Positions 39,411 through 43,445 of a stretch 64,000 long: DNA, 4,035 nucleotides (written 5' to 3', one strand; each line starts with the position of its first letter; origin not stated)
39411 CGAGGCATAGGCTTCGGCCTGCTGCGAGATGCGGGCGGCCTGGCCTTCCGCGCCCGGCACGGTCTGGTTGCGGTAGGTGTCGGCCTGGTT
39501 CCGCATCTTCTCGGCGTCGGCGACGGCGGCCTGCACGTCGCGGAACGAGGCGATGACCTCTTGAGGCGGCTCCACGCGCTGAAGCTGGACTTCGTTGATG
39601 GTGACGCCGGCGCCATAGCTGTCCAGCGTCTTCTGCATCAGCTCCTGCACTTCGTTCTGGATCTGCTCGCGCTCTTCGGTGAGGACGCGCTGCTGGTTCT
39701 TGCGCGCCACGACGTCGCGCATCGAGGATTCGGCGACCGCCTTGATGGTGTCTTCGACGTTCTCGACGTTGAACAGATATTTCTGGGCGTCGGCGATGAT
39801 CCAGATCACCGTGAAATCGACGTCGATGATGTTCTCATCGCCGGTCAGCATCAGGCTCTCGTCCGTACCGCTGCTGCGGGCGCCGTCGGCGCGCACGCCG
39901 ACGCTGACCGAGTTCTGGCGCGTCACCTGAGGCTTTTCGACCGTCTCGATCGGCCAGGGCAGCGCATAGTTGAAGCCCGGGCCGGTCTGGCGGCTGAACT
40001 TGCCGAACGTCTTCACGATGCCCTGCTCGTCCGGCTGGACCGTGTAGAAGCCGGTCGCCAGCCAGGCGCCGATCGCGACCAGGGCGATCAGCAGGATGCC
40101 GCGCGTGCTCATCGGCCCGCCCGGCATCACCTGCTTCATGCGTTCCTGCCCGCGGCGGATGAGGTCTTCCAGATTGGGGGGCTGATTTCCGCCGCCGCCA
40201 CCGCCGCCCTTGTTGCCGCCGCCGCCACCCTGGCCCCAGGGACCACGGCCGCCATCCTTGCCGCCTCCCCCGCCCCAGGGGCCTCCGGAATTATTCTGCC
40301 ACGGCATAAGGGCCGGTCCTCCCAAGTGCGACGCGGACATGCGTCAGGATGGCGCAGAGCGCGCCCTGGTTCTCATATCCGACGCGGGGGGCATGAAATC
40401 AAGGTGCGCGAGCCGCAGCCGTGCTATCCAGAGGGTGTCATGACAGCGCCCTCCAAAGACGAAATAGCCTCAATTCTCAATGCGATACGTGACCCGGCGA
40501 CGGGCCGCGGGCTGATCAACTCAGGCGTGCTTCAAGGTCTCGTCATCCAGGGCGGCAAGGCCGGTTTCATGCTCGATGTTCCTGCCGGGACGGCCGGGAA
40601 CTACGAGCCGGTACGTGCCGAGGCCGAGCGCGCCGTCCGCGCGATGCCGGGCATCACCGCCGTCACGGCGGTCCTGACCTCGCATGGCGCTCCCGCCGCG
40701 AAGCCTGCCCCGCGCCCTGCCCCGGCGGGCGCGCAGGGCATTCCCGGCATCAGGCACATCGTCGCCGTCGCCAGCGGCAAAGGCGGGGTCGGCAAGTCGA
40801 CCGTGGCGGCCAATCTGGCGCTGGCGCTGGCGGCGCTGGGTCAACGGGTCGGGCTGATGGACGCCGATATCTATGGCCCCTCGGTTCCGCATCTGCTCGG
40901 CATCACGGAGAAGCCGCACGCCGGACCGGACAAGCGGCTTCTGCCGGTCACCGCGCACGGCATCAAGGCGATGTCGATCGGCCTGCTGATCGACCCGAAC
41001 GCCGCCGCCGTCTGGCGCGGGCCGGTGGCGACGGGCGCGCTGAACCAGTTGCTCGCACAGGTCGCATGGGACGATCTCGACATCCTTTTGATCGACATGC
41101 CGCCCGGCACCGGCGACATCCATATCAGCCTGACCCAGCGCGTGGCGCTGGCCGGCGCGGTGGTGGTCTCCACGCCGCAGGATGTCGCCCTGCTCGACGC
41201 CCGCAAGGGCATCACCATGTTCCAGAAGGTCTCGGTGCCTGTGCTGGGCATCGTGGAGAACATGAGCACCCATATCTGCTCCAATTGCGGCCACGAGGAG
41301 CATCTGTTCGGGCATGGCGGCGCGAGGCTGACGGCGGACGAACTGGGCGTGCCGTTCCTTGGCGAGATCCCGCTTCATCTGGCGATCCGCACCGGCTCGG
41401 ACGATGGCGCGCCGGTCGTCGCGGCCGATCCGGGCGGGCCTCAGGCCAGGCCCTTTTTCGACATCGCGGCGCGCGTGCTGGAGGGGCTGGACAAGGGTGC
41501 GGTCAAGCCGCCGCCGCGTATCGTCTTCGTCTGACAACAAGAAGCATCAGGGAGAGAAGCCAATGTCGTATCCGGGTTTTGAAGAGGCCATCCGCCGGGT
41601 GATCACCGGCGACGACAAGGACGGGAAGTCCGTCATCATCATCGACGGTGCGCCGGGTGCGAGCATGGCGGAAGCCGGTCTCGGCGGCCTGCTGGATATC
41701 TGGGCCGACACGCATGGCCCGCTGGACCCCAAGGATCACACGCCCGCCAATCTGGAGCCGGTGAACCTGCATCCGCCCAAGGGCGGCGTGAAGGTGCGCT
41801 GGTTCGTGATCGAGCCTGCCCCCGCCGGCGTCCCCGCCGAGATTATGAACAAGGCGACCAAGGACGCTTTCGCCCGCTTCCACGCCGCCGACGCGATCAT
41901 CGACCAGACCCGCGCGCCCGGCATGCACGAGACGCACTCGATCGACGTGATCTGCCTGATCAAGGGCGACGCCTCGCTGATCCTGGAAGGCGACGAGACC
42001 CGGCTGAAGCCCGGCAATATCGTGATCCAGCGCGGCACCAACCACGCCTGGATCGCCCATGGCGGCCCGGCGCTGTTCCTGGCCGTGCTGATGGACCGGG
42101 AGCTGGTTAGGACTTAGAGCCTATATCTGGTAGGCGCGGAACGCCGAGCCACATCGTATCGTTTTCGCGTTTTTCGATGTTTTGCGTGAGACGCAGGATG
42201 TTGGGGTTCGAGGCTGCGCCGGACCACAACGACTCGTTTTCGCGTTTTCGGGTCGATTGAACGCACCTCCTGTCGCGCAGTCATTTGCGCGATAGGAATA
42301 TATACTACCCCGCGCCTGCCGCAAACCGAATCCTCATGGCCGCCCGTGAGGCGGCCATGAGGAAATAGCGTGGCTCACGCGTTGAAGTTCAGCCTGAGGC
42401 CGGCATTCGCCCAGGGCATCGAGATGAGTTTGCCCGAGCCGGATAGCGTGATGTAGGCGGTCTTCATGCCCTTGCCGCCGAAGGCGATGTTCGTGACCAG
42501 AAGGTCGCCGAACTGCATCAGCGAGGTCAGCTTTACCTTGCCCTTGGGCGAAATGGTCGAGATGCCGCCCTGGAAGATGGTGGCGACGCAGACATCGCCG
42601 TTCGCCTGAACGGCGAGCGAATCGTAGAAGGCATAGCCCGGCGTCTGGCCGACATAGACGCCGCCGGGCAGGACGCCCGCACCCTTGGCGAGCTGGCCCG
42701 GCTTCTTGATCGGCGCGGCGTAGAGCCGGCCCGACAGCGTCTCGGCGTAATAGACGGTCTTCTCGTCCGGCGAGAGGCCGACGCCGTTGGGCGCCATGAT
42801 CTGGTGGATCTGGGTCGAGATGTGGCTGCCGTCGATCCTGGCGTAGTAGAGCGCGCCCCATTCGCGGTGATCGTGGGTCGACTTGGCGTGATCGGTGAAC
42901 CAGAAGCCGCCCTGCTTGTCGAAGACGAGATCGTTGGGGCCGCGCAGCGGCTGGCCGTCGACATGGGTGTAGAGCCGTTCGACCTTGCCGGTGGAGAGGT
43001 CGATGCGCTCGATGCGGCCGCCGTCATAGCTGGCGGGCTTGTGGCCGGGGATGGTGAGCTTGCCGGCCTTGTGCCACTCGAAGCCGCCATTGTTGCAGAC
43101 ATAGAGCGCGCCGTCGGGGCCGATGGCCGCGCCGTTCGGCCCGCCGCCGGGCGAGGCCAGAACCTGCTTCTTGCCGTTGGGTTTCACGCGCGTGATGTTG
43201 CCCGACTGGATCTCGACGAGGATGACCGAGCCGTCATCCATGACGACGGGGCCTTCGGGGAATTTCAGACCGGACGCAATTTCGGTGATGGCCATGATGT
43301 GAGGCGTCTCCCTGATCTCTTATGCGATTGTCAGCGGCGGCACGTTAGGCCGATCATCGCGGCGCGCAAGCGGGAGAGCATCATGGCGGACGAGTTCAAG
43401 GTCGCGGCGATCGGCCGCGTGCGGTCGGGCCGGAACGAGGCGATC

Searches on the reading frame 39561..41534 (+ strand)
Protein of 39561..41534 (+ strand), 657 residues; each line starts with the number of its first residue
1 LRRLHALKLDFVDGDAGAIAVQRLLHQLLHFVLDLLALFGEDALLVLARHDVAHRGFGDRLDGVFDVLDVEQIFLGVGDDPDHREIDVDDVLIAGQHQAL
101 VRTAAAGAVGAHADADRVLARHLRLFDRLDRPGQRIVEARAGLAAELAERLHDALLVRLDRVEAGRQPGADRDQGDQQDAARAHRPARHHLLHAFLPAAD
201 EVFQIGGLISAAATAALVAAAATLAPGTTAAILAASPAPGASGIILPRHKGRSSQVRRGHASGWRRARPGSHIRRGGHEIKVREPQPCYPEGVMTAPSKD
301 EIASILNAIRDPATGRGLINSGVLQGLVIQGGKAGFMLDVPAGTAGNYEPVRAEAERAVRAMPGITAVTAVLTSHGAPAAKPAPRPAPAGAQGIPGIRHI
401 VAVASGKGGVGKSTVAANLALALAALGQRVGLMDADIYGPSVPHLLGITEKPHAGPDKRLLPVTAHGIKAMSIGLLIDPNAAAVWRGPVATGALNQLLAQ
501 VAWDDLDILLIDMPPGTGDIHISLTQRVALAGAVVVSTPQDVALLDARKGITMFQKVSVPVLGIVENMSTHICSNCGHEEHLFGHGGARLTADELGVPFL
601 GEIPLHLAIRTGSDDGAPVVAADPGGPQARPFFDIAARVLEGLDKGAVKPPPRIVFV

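Call 41: search_protein_families(library=pfam, proteins=[window:39561-41534:+], max_evalue=0.0001)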
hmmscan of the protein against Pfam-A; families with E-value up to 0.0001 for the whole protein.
window:39561-41534:+ (657 aa): 7 families
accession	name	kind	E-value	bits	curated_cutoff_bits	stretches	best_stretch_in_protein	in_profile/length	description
PF10609.15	ParA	-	1.9e-98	329.3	27.1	1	397-639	2-245/246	NUBPL iron-transfer P-loop NTPase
PF01883.24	FeS_assembly_P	-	7.8e-13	49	23.5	1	299-369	1-72/73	Iron-sulfur cluster assembly protein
PF01656.29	CbiA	-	3.6e-12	46.8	25.4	1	401-609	1-115/125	CobQ/CobB/MinD/ParA nucleotide binding domain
PF13614.12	AAA_31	-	7.8e-10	39.4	27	1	399-437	2-40/177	AAA domain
PF09140.17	MipZ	-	2.7e-07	30.6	20.7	1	399-540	1-129/262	ATPase MipZ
PF00142.24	Fer4_NifH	-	5.9e-06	26.4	25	1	405-641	6-246/271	4Fe-4S iron sulfur cluster binding proteins, NifH/frxC family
PF02374.21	ArsA_ATPase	-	6.4e-05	22.7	24.3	0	403-433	5-35/305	Anion-transporting ATPase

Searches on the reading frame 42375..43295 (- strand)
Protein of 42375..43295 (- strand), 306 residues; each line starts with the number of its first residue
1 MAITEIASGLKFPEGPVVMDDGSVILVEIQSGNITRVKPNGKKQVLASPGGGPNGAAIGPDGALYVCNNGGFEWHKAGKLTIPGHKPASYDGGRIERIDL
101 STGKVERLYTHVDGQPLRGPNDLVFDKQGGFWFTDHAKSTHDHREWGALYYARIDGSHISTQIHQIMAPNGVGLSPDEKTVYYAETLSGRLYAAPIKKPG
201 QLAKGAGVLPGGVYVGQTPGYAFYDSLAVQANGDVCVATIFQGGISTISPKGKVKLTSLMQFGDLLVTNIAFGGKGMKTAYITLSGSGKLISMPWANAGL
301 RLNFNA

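Call 41: search_protein_families(library=pfam, proteins=[window:42375-43295:-], max_evalue=0.0001)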
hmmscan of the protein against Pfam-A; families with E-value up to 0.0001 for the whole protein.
window:42375-43295:- (306 aa): 3 families
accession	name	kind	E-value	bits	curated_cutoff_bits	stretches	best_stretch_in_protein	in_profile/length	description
PF08450.18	SGL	-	6.4e-47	160.7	26.3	1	12-284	1-244/246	SMP-30/Gluconolactonase/LRE-like region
PF01731.26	Arylesterase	-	7.1e-06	26.6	21.3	1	146-193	35-80/86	Arylesterase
PF24684.1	Vgb_lyase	-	4.9e-05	22.7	50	0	21-68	65-114/290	Virginiamycin B lyase family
